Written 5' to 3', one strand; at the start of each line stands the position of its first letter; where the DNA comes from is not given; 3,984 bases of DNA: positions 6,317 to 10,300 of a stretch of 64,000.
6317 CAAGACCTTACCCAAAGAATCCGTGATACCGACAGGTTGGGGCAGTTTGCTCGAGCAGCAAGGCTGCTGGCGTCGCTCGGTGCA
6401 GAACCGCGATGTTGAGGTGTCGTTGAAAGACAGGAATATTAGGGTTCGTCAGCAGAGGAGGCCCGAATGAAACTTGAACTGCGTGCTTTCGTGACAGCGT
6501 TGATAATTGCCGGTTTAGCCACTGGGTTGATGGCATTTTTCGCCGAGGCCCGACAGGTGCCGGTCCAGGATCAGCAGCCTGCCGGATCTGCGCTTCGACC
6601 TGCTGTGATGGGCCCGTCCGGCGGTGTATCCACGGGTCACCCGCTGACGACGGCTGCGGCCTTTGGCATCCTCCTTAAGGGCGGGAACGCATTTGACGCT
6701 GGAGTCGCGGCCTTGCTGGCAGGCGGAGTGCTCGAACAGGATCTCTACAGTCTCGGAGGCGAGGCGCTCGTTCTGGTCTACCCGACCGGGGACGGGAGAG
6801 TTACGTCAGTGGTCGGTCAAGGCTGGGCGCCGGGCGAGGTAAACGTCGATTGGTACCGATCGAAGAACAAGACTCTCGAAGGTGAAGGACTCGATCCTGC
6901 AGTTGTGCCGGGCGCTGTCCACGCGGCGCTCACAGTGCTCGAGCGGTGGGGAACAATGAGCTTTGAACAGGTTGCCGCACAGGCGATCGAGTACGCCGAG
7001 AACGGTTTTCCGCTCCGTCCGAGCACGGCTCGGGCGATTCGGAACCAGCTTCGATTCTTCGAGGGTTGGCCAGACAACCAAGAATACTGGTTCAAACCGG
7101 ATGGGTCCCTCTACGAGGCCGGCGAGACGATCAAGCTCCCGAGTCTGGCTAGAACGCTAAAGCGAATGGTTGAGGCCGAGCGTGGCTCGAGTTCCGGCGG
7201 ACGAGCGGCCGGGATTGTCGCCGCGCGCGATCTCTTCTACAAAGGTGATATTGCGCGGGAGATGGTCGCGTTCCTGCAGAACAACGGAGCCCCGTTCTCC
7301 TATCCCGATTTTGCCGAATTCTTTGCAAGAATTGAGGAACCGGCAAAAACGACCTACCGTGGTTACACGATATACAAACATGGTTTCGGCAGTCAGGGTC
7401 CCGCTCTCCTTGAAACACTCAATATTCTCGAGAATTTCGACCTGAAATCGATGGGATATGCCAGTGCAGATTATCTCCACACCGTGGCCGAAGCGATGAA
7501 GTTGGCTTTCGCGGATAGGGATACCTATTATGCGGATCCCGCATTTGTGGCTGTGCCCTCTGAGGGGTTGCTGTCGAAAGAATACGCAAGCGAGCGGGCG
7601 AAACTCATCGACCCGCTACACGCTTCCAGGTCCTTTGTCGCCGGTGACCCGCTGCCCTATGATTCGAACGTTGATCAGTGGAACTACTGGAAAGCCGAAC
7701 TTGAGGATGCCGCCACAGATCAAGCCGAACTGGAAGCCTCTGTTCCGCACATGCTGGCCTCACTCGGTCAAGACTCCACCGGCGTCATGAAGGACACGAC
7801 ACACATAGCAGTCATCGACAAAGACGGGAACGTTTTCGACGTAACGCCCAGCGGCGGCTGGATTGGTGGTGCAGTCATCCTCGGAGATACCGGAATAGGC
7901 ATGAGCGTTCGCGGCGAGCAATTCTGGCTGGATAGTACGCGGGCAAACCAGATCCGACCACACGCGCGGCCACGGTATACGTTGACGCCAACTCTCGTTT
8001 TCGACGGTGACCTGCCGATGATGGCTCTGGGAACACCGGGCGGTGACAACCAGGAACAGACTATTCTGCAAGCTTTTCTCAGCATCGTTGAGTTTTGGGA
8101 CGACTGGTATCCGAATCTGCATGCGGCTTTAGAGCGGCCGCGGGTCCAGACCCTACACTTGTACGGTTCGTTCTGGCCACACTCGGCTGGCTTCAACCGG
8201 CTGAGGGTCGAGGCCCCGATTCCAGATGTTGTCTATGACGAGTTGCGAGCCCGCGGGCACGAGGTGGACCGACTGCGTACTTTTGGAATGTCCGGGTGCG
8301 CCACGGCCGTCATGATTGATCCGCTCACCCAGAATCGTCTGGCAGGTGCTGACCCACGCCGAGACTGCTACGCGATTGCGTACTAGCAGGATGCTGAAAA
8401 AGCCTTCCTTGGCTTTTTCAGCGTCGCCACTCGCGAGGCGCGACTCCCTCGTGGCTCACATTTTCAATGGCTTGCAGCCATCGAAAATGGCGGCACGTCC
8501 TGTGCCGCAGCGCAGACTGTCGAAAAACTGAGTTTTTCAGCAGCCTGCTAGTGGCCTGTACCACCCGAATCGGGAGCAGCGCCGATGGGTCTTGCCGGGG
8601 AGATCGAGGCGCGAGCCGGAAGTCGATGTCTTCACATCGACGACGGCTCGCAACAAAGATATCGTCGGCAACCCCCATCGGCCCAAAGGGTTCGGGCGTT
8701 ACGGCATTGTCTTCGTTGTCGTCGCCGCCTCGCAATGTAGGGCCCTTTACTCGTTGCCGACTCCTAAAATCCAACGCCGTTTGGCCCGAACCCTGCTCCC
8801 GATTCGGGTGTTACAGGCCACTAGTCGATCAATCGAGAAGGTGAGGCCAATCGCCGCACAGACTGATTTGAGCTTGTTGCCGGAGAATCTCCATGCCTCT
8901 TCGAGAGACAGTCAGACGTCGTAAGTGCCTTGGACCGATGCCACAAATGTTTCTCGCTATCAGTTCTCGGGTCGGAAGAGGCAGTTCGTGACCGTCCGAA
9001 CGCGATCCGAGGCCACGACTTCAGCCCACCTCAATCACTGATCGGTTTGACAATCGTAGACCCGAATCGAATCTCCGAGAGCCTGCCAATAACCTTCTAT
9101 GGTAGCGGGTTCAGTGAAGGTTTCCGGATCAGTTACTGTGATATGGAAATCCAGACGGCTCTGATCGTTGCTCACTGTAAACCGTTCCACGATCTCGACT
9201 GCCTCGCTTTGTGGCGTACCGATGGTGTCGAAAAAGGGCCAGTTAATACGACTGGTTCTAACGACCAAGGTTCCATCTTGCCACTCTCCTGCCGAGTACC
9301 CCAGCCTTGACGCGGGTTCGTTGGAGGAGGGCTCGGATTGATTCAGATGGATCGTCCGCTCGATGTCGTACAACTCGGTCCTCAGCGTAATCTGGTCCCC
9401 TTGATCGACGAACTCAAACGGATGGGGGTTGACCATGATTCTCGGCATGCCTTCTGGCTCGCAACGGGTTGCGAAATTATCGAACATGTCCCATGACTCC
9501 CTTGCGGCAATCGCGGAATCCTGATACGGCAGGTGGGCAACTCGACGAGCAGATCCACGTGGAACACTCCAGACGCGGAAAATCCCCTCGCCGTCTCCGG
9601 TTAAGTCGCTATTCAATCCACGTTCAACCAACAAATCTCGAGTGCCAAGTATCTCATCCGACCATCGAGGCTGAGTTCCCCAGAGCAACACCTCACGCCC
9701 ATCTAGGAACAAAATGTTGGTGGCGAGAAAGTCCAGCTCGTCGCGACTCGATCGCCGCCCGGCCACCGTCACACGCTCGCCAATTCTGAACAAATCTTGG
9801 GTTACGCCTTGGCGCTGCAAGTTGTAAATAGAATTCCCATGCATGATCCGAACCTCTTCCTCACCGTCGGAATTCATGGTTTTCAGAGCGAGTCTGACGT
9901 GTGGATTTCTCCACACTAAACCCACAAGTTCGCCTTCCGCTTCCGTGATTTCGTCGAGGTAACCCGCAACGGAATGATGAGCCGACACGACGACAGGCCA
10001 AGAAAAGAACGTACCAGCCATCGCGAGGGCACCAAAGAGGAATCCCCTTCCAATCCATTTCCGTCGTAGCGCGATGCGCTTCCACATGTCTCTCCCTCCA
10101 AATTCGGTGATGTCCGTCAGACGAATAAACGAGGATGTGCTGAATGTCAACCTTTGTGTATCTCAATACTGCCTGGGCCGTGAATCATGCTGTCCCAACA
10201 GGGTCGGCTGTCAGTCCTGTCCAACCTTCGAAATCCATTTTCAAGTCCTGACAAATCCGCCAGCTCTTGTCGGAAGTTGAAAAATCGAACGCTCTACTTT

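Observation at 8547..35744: Family of four ~275-340 bp terminal-inverted-repeat elements whose stems co-vary between copies (structured MITE or ncRNA-like)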

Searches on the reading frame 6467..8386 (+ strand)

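Call 74: search_protein_families(library=pfam, proteins=[window:6467-8386:+])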
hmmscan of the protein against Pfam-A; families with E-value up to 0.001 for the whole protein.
window:6467-8386:+ (639 aa): 1 family
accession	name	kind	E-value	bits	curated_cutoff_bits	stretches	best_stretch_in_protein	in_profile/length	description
PF01019.26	G_glu_transpept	-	5e-112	375.8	27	1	68-633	3-511/512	Gamma-glutamyltranspeptidase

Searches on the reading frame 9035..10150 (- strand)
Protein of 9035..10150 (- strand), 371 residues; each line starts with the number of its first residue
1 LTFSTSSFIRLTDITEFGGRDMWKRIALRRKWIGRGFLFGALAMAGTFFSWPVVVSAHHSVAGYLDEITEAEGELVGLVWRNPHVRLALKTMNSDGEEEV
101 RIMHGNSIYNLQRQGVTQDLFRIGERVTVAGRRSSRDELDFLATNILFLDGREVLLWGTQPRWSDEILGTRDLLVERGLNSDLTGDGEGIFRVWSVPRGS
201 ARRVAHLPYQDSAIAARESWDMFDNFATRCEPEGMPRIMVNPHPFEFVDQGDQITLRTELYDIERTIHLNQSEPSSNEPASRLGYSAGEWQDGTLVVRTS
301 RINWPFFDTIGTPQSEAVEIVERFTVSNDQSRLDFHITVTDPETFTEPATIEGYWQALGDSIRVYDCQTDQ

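Call 74: search_protein_families(library=pfam, proteins=[window:9035-10150:-])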
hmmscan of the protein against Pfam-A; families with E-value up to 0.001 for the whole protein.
window:9035-10150:- (371 aa): 1 family
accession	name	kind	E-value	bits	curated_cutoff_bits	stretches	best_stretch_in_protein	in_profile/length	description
PF19649.4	DUF6152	-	8.9e-11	42.2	27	1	53-133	7-88/98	Family of unknown function (DUF6152)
